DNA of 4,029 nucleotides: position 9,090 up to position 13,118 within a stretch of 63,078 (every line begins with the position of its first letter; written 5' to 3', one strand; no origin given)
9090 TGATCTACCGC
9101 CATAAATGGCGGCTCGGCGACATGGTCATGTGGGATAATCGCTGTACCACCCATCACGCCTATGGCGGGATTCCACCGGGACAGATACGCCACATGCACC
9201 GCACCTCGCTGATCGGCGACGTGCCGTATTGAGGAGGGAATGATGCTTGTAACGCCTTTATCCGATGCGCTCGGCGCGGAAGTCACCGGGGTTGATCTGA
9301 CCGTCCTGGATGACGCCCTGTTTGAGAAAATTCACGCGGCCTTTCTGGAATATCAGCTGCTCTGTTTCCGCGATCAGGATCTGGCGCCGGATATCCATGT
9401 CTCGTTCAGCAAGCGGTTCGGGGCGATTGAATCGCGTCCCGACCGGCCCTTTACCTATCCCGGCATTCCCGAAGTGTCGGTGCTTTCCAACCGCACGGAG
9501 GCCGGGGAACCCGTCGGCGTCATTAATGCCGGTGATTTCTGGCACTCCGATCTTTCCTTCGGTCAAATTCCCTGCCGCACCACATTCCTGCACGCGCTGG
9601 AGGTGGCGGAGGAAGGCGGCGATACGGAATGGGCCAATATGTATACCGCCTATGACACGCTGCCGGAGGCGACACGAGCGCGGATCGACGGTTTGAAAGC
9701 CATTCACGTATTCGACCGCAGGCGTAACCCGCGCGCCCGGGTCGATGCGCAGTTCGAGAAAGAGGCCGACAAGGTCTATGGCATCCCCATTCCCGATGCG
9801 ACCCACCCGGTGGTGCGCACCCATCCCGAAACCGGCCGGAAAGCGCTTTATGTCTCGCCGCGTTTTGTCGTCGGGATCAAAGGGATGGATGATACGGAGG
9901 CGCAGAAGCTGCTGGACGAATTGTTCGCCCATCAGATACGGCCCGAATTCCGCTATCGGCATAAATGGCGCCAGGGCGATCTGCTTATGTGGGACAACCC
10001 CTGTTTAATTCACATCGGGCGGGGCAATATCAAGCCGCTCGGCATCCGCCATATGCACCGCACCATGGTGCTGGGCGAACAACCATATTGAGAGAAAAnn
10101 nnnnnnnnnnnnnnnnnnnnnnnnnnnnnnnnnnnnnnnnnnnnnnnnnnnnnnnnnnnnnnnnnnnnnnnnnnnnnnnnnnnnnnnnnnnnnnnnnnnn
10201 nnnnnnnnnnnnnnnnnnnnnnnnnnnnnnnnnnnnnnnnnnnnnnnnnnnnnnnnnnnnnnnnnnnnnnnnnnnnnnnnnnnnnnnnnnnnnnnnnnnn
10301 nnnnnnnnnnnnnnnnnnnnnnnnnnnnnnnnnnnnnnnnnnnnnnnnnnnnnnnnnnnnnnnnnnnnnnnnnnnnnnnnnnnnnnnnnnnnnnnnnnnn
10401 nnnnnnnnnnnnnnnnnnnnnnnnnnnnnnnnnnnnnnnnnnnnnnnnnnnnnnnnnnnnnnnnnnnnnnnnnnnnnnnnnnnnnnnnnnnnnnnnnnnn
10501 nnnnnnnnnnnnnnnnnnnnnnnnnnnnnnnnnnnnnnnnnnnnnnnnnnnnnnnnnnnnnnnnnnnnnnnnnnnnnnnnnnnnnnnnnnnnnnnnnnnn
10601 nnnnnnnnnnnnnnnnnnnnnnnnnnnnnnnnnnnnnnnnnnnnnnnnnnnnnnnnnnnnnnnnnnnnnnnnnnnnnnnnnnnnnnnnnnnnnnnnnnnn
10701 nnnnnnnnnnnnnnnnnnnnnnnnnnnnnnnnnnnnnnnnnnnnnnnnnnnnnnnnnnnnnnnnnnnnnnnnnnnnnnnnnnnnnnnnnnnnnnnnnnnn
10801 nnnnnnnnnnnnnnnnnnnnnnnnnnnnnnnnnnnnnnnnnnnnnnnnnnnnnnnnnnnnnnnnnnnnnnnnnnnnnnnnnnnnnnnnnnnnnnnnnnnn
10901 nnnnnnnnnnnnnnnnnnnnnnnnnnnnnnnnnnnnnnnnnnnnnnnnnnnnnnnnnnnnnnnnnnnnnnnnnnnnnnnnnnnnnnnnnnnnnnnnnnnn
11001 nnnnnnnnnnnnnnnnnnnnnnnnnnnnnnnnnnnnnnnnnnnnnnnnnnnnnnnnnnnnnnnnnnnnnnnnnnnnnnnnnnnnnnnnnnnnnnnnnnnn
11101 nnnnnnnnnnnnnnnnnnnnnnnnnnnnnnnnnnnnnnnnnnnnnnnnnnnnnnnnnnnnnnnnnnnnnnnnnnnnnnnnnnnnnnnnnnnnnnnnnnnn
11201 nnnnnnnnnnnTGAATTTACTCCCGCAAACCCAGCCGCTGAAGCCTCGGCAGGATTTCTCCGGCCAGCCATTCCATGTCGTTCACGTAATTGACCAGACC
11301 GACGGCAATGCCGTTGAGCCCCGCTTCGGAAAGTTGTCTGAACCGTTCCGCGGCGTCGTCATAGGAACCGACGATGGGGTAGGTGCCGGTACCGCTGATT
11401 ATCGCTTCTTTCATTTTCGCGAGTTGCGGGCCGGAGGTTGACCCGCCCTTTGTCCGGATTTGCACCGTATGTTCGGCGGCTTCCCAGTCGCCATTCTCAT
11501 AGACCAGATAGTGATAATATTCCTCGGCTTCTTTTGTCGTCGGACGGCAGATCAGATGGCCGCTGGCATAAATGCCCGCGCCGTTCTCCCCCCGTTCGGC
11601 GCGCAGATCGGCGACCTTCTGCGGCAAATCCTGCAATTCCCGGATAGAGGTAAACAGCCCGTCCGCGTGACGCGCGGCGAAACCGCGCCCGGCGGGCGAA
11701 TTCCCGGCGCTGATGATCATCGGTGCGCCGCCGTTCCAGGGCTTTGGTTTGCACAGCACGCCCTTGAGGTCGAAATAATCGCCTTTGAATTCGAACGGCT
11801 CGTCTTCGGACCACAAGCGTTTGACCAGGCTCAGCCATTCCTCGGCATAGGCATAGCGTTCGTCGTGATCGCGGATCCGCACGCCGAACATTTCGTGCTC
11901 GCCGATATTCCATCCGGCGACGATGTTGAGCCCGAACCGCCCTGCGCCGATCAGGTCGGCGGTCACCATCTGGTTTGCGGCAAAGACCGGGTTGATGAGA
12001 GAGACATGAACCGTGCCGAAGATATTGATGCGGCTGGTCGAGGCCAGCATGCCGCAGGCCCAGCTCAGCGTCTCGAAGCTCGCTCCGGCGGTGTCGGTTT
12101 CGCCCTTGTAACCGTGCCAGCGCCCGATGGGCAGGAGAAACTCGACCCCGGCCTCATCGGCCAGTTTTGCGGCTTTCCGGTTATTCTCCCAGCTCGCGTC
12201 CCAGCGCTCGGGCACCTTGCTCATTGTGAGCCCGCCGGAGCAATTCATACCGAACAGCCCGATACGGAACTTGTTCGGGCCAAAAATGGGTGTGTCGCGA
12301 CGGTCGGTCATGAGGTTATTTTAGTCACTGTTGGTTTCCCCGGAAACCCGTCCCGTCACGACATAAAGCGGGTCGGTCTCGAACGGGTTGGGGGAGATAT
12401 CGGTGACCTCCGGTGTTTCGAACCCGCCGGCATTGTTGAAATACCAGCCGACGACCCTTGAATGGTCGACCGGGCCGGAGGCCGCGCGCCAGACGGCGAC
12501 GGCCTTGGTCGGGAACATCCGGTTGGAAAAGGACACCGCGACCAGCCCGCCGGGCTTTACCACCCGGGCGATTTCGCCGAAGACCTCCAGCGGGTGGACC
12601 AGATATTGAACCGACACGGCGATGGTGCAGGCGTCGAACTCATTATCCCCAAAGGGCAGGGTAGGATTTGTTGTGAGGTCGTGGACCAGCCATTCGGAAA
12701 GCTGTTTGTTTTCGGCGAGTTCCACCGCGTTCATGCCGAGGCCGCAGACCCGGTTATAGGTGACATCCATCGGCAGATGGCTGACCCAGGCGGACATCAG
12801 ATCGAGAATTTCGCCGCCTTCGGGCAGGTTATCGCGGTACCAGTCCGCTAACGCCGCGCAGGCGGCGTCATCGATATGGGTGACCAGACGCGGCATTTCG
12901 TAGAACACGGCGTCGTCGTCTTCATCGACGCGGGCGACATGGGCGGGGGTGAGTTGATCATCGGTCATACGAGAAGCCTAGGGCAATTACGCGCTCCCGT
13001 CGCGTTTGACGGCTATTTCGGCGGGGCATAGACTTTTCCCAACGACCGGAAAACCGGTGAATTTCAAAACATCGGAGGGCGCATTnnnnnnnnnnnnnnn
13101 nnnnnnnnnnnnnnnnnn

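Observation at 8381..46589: Co-amplified TauD, FMN alpha-hydroxy-acid dehydrogenase and ThDP genes suggest an alpha-oxidation-like one-carbon chain-shortening toolkit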

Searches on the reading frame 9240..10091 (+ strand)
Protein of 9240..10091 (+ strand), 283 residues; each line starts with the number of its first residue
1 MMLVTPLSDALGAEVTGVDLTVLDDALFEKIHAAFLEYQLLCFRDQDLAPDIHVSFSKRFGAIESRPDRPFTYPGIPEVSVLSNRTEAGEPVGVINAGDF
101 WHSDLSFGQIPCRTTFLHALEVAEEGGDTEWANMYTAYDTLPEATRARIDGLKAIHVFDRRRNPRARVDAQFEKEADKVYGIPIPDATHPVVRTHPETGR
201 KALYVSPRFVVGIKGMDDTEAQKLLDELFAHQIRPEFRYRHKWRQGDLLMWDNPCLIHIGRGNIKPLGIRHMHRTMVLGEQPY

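Call 4: search_protein_families(library=pfam, proteins=[window:9240-10091:+])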
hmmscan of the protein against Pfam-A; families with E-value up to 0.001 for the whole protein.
window:9240-10091:+ (283 aa): 1 family
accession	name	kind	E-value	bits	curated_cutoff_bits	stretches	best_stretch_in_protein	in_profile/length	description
PF02668.22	TauD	-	2.4e-70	237.9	27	1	4-276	2-267/267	Taurine catabolism dioxygenase TauD, TfdA family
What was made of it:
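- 8381..10091 (+): TauD1 (8381-9232) and TauD2 (9240-10091), TauD/TfdA-family Fe(II)/2OG dioxygenases. PF02668 E 1e-64 and 1e-70 (call 4).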

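Call 10: search_protein_families(library=ncbifam, proteins=[window:9240-10091:+], max_evalue=0.00001)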
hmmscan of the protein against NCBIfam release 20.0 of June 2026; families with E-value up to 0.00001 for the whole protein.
window:9240-10091:+ (283 aa): 3 families
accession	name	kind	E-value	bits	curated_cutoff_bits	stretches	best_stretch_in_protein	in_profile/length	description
NF007104.0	PRK09553.1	equivalog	8.4e-61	205.6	313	1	3-283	6-279/282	taurine dioxygenase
NF045815.1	Neo-PentlctneFsynPtlD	equivalog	2.1e-38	132.3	550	1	3-271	2-280/301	neopentalenolactone/pentalenolactone F synthase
NF049937.1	CMthFAOxDecarbScoE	equivalog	6.7e-37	127.2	400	1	2-269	2-276/295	(3R)-3-[(carboxymethyl)amino]fatty acid oxygenase/decarboxylase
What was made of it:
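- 8381..10091 (+): Both score below the taurine dioxygenase cutoff (call 10).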

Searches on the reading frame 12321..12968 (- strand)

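Call 4: search_protein_families(library=pfam, proteins=[window:12321-12968:-])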
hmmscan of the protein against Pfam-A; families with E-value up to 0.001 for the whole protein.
window:12321-12968:- (215 aa): 3 families
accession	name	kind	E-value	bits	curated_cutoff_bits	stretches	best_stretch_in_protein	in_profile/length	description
PF08241.18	Methyltransf_11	-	1.6e-09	38.7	21.2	1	84-144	37-94/95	Methyltransferase domain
PF13649.12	Methyltransf_25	-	2.6e-05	25.3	27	1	90-141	47-97/97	Methyltransferase domain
PF01209.24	Ubie_methyltran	-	3.4e-05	23.7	20.1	1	101-153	107-160/233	ubiE/COQ5 methyltransferase family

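Call 68: search_protein_families(library=ncbifam, proteins=[window:12321-12968:-], max_evalue=1e-8)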
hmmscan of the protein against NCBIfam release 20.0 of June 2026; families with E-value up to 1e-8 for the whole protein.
window:12321-12968:- (215 aa): 0 families
